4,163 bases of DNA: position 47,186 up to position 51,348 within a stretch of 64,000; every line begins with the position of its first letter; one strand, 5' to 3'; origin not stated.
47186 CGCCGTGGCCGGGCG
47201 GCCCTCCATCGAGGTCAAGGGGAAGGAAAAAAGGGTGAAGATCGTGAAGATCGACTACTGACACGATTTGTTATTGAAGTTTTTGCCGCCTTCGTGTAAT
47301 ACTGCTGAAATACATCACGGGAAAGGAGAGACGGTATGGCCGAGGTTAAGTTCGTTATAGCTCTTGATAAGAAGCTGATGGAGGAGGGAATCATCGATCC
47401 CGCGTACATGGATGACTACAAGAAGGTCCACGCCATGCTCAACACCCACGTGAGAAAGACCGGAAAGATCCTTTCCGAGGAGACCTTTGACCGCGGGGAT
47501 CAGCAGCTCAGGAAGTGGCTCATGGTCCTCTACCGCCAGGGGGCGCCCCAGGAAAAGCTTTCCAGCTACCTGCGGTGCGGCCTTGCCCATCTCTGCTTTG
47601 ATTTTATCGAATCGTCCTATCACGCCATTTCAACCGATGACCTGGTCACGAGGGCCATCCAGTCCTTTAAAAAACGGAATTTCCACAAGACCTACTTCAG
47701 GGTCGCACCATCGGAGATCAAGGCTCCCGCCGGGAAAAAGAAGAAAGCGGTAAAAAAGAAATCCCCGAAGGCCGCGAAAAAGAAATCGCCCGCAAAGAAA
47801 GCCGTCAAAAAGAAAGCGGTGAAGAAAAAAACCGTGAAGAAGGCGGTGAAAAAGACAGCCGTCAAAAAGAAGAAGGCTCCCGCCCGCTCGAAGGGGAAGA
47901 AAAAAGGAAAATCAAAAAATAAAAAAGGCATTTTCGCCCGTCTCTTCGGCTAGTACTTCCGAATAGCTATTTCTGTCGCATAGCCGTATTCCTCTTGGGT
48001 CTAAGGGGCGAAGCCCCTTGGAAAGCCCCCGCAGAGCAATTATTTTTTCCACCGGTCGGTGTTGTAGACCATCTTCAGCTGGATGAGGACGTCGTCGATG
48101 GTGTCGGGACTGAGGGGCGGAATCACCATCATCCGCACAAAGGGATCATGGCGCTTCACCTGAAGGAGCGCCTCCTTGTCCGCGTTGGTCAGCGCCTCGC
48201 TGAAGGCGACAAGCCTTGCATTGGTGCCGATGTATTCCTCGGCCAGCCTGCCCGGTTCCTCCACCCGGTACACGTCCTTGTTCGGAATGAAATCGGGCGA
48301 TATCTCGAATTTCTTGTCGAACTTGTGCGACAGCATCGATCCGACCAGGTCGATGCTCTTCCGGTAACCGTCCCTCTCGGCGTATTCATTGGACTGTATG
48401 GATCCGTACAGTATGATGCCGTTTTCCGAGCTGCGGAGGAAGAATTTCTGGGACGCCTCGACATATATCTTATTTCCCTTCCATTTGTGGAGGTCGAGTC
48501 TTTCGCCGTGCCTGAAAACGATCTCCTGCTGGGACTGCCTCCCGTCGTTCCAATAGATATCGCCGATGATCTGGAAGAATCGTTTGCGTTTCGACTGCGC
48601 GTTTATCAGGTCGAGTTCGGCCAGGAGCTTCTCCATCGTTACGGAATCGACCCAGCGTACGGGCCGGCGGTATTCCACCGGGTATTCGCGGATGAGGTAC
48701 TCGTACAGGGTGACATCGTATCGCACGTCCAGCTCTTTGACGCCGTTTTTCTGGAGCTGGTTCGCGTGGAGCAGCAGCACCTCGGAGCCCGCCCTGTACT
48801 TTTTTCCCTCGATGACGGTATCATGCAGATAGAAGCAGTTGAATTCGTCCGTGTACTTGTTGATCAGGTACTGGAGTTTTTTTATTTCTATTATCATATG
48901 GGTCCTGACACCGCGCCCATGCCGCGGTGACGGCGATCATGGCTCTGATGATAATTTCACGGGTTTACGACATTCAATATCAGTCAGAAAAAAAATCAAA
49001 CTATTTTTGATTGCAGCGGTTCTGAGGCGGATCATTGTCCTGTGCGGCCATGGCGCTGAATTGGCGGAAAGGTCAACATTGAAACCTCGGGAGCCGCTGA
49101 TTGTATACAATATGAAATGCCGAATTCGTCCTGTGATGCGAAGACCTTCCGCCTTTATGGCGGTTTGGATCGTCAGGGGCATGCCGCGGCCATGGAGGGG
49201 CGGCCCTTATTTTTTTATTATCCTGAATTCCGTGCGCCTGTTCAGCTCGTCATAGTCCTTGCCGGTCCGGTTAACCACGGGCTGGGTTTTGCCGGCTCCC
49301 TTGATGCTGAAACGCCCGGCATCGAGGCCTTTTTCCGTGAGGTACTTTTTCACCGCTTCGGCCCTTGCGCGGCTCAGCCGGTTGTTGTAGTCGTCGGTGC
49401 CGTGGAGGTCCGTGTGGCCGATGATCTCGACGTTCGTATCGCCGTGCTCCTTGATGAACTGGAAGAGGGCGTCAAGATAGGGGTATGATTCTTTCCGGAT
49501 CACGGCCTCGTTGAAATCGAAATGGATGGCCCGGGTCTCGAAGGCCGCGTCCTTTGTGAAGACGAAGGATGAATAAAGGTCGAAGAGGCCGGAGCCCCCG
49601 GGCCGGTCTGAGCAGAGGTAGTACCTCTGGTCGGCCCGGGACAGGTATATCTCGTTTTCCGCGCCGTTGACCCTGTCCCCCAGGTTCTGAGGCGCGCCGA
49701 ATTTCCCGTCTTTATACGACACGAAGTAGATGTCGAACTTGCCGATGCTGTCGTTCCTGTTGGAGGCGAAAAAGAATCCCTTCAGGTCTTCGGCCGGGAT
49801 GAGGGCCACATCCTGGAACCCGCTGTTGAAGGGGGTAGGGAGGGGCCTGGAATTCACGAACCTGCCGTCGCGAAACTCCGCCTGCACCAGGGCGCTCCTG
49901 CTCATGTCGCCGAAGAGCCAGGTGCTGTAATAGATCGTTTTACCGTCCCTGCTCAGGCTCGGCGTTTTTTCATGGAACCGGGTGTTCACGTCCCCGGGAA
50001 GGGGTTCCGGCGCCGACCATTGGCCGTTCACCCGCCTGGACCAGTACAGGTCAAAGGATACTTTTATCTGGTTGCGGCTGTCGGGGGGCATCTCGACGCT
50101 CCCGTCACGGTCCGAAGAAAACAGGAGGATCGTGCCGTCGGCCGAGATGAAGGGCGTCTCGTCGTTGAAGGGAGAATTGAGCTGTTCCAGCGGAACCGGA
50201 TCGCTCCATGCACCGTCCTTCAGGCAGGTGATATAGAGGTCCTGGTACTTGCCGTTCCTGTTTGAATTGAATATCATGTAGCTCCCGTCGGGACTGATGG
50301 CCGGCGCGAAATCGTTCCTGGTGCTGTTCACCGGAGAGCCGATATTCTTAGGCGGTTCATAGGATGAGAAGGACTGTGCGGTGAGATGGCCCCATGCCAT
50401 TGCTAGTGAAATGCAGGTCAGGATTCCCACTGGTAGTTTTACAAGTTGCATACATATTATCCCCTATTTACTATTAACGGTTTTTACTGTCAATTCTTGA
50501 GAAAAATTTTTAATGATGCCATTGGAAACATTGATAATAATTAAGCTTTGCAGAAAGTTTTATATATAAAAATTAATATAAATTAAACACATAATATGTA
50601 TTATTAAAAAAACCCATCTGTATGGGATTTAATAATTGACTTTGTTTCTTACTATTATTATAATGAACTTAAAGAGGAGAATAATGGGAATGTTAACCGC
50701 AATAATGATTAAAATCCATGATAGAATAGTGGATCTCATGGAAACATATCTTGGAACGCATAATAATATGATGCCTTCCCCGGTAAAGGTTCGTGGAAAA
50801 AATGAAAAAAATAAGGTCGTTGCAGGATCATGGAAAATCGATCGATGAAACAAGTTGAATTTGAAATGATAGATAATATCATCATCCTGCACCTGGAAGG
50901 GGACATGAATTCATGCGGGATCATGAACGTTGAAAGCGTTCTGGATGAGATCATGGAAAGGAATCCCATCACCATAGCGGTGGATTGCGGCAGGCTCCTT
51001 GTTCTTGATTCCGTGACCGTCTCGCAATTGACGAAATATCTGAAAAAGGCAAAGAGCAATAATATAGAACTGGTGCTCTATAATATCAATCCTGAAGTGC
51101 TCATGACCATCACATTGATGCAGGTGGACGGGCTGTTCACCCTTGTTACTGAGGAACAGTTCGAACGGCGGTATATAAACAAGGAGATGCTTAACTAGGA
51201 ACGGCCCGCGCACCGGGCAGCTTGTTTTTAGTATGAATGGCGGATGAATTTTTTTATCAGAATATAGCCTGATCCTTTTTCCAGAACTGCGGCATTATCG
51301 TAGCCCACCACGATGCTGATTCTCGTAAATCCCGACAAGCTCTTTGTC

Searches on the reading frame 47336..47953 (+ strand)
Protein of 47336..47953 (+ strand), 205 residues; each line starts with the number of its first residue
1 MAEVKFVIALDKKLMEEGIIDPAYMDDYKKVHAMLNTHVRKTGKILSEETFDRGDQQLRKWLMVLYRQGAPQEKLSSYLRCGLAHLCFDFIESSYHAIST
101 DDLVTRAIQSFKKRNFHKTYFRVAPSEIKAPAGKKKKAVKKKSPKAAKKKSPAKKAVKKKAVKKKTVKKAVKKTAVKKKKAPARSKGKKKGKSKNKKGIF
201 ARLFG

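Call 8: search_protein_families(library=pfam, proteins=[window:47336-47953:+])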
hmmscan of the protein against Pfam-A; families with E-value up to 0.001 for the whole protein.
window:47336-47953:+ (205 aa): 0 families

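Call 15: search_protein_families(library=pfam, proteins=[window:47336-47953:+])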
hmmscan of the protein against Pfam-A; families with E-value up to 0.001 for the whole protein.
window:47336-47953:+ (205 aa): 0 families

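Call 25: search_protein_families(library=ncbifam, proteins=[window:47336-47953:+], max_evalue=0.01)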
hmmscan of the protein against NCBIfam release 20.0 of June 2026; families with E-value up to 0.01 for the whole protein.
window:47336-47953:+ (205 aa): 0 families

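Call 43: search_protein_families(library=pfam, proteins=[window:47336-47953:+], max_evalue=1)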
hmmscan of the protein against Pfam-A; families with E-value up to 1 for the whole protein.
window:47336-47953:+ (205 aa): 1 family
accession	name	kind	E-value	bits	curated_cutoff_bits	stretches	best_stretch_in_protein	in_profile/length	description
PF09731.14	Mitofilin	-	0.21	10.9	27.4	1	117-193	93-170/614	Mitochondrial inner membrane protein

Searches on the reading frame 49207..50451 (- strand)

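Call 15: search_protein_families(library=pfam, proteins=[window:49207-50451:-])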
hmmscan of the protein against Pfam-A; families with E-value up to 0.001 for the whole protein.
window:49207-50451:- (414 aa): 2 families
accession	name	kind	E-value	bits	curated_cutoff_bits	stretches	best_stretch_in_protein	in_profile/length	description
PF07676.18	PD40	-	3.2e-26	91.1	20.9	2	38-74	2-38/38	WD40-like Beta Propeller Repeat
PF00691.25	OmpA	-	3.5e-20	72.6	27.2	1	311-404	2-97/98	OmpA family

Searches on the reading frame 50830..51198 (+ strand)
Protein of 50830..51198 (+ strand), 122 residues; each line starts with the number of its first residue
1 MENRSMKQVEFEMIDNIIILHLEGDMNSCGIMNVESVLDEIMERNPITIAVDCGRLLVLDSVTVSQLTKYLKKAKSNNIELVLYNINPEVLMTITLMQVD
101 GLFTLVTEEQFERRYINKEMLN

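Call 22: search_protein_families(library=pfam, proteins=[window:50830-51198:+])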
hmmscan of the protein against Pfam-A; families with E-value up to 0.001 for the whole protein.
window:50830-51198:+ (122 aa): 2 families
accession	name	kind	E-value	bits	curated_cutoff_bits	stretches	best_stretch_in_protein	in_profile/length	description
PF01740.26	STAS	-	1.2e-12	47.9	22.6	1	9-106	2-100/106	STAS domain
PF13466.11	STAS_2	-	0.00034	21.2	29.2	1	20-100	1-80/80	STAS domain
